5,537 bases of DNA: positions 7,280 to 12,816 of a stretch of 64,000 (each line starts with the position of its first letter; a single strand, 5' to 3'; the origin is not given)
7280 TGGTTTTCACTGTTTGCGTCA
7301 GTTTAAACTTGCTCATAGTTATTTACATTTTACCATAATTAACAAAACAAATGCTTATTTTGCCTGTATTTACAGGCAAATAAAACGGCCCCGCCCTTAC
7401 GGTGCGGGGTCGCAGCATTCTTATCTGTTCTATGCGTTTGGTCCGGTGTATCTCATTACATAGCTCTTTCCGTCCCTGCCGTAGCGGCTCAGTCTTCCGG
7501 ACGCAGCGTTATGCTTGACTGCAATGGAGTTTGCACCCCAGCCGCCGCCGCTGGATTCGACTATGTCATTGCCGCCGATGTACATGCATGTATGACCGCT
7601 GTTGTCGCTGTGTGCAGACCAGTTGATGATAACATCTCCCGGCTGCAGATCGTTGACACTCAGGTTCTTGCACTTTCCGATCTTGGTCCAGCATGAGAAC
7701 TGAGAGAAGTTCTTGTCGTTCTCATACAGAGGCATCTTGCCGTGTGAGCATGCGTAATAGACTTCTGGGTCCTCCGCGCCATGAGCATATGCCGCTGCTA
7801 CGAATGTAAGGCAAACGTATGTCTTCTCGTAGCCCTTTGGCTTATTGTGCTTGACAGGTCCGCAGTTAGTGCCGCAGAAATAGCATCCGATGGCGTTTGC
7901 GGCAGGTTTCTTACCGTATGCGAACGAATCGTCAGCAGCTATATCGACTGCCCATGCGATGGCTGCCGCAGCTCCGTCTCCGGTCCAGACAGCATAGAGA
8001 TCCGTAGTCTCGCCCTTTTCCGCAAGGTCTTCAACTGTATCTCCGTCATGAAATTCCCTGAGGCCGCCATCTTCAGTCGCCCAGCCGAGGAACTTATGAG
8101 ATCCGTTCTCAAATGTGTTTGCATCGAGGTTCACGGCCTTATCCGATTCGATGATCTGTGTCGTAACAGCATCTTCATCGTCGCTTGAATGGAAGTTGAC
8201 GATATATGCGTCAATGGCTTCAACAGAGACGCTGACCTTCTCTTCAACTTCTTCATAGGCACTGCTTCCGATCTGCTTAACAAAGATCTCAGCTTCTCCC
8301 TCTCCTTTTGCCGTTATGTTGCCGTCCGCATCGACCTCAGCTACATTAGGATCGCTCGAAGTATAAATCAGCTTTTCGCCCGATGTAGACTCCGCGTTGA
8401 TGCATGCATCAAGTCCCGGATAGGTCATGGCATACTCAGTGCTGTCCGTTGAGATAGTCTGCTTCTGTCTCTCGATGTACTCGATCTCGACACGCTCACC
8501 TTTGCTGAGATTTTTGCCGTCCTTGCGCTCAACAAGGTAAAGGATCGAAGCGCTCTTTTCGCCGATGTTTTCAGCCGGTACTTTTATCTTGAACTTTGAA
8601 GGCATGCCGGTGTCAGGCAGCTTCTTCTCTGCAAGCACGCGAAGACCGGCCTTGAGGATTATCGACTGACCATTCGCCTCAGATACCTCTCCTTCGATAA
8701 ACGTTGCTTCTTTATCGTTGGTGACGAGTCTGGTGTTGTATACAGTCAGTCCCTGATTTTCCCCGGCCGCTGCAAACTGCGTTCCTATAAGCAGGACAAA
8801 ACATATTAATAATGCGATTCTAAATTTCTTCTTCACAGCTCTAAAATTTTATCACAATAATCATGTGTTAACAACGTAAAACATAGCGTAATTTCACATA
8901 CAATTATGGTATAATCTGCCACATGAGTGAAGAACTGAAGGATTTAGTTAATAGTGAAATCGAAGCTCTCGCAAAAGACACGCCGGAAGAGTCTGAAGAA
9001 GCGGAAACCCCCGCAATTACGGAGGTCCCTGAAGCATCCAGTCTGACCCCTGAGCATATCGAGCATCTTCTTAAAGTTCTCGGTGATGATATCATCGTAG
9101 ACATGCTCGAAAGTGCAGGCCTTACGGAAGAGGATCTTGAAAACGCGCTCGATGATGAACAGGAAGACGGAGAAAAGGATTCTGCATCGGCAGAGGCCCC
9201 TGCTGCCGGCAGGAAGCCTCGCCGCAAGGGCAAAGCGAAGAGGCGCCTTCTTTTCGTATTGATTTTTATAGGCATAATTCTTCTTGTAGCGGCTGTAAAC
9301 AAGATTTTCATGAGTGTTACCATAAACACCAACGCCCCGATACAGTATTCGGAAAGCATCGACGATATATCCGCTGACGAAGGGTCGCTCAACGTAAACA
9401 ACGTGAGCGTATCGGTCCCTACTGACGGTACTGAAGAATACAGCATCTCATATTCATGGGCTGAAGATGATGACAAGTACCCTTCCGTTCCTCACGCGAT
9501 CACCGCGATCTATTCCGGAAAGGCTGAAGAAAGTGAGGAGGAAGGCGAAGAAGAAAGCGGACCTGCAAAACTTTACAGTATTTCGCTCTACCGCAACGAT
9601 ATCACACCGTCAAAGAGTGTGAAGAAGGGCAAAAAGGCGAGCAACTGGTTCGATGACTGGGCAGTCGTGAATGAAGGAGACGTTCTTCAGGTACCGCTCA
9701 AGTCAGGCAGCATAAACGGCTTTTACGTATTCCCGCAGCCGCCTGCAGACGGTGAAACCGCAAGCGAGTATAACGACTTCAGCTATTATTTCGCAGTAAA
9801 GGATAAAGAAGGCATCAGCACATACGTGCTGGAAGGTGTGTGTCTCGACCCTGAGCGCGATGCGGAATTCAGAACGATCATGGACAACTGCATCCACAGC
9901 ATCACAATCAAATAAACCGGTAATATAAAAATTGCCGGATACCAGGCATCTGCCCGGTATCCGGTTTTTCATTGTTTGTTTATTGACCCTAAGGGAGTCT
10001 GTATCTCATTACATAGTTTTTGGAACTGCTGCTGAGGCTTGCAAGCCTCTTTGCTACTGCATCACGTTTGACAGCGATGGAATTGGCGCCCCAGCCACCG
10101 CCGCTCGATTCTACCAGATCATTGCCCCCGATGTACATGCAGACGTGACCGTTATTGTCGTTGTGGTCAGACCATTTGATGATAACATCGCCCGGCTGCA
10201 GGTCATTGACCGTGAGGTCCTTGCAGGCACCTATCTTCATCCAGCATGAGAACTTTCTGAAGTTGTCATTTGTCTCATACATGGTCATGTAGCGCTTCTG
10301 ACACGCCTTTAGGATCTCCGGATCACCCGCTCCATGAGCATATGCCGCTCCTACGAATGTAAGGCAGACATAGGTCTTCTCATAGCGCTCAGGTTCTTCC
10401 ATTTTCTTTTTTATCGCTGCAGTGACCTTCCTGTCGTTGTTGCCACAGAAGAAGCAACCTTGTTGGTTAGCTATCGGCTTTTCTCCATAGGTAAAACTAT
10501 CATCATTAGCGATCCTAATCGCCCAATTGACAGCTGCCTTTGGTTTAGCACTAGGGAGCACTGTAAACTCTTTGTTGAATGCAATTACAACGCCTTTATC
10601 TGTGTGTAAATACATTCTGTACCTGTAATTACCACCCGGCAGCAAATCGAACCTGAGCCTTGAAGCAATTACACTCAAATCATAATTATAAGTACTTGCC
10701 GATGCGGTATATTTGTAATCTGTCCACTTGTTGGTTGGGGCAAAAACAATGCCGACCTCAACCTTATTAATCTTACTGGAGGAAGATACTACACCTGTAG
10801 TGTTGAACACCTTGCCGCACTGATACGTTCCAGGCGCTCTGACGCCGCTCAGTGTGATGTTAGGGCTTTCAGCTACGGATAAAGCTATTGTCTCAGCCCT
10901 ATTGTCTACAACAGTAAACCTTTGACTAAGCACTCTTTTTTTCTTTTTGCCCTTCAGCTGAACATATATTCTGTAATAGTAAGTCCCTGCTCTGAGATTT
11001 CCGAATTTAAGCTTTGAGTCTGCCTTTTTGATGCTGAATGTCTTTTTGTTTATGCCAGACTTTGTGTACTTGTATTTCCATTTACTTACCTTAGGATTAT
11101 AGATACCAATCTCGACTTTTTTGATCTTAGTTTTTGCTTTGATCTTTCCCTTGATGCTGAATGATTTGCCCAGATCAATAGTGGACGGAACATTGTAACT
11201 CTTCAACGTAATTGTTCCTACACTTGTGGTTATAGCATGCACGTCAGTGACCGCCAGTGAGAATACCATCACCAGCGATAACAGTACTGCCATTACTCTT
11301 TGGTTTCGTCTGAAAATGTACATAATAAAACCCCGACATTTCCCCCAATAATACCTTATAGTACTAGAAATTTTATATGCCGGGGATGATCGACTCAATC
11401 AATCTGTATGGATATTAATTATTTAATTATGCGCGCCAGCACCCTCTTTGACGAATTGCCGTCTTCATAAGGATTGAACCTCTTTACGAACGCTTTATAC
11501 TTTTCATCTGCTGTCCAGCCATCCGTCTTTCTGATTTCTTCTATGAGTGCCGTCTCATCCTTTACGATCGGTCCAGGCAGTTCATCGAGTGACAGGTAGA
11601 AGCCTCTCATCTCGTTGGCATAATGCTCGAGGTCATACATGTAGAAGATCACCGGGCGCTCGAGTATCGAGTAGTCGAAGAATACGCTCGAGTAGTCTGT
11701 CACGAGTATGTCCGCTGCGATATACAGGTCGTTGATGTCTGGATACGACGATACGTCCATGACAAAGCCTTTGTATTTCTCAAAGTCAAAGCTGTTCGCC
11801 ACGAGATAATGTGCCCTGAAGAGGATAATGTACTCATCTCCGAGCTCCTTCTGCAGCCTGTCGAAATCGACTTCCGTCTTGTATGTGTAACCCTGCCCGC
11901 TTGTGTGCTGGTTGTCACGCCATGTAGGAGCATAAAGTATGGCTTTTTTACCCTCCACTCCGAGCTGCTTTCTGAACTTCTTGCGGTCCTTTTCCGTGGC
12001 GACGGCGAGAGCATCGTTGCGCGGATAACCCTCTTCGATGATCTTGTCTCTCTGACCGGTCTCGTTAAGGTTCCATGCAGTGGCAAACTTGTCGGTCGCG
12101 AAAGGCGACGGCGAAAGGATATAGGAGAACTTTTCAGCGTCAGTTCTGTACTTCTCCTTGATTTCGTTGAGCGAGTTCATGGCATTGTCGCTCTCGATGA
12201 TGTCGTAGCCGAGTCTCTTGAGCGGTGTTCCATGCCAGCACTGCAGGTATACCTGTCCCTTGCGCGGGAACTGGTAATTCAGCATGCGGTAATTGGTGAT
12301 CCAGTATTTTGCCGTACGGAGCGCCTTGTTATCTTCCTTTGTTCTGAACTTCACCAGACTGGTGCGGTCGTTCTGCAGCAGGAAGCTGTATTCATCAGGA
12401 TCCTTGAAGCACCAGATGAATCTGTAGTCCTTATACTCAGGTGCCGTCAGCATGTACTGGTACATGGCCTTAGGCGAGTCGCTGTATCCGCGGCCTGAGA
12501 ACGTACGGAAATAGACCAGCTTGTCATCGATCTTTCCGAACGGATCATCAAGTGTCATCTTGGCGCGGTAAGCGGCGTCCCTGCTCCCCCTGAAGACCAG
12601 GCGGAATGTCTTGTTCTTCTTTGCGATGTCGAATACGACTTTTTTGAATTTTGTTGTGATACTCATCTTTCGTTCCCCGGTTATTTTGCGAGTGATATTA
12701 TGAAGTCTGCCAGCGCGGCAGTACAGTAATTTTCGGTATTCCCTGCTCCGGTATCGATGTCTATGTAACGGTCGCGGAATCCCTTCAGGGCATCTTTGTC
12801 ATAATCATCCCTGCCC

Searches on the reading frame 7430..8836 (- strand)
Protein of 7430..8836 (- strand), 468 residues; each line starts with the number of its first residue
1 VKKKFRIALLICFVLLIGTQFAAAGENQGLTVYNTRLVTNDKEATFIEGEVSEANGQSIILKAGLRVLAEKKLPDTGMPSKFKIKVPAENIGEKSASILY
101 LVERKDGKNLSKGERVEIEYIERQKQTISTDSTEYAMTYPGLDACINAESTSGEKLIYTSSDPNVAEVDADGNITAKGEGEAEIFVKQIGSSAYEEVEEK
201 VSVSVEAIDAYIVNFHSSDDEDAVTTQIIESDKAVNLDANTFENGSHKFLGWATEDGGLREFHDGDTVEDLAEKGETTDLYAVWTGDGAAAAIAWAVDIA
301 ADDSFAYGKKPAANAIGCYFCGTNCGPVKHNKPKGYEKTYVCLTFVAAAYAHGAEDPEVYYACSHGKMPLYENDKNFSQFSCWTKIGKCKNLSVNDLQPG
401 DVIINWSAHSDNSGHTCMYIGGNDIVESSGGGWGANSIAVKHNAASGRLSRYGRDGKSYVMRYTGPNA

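Call 71: search_protein_families(library=pfam, proteins=[window:7430-8836:-], max_evalue=0.01)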
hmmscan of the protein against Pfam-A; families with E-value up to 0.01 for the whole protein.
window:7430-8836:- (468 aa): 3 families
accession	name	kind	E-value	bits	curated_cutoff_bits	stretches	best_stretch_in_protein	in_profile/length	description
PF02368.24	Big_2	-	4.9e-05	23.6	22.8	1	152-185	32-65/79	Bacterial Ig-like domain (group 2)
PF09479.16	Flg_new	-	0.004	17.7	27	0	211-268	1-54/65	Listeria-Bacteroides repeat domain (List_Bact_rpt)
PF00877.26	NLPC_P60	-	0.0079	16.6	23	0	384-436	39-89/105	NlpC/P60 family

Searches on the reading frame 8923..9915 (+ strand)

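Call 71: search_protein_families(library=pfam, proteins=[window:8923-9915:+], max_evalue=0.01)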
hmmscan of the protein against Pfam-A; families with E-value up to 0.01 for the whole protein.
window:8923-9915:+ (330 aa): 2 families
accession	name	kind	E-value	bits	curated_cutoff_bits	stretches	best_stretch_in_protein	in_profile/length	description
PF14812.11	PBP1_TM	-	0.00017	22.2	27.8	1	68-122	31-84/85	Transmembrane domain of transglycosylase PBP1 at N-terminal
PF02861.25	Clp_N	-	0.0047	17.5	20.7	0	46-78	15-50/53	Clp amino terminal domain, pathogenicity island component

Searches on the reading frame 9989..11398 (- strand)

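Call 25: search_protein_families(library=pfam, proteins=[window:9989-11398:-], max_evalue=0.001)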
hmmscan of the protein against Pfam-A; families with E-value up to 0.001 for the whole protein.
window:9989-11398:- (469 aa): 2 families
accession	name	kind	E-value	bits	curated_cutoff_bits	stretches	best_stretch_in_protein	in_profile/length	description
PF00877.26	NLPC_P60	-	0.0004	20.8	23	0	392-437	44-87/105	NlpC/P60 family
PF11797.14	WxLIP_HBD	-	0.00096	19.5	28.9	0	94-171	61-136/138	WxL Interacting Protein, host binding domain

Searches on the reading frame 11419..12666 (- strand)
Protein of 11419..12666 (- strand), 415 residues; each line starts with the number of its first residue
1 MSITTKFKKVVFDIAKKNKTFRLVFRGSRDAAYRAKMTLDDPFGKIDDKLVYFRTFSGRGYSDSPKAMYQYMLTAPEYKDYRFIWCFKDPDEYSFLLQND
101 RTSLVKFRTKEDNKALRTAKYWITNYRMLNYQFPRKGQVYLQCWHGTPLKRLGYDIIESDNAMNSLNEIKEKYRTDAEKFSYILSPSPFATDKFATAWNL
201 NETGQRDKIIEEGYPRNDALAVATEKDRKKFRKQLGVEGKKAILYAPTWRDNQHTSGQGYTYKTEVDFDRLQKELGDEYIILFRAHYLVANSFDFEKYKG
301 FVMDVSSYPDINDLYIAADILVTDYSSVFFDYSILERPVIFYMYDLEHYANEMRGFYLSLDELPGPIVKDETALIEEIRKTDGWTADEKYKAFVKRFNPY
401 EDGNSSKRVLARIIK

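Call 25: search_protein_families(library=pfam, proteins=[window:11419-12666:-], max_evalue=0.001)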
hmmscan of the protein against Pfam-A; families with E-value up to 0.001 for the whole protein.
window:11419-12666:- (415 aa): 1 family
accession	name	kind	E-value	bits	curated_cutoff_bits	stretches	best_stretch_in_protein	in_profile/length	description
PF04464.20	Glyphos_transf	-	5.5e-110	368.2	22.1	1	46-414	11-366/367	CDP-Glycerol:Poly(glycerophosphate) glycerophosphotransferase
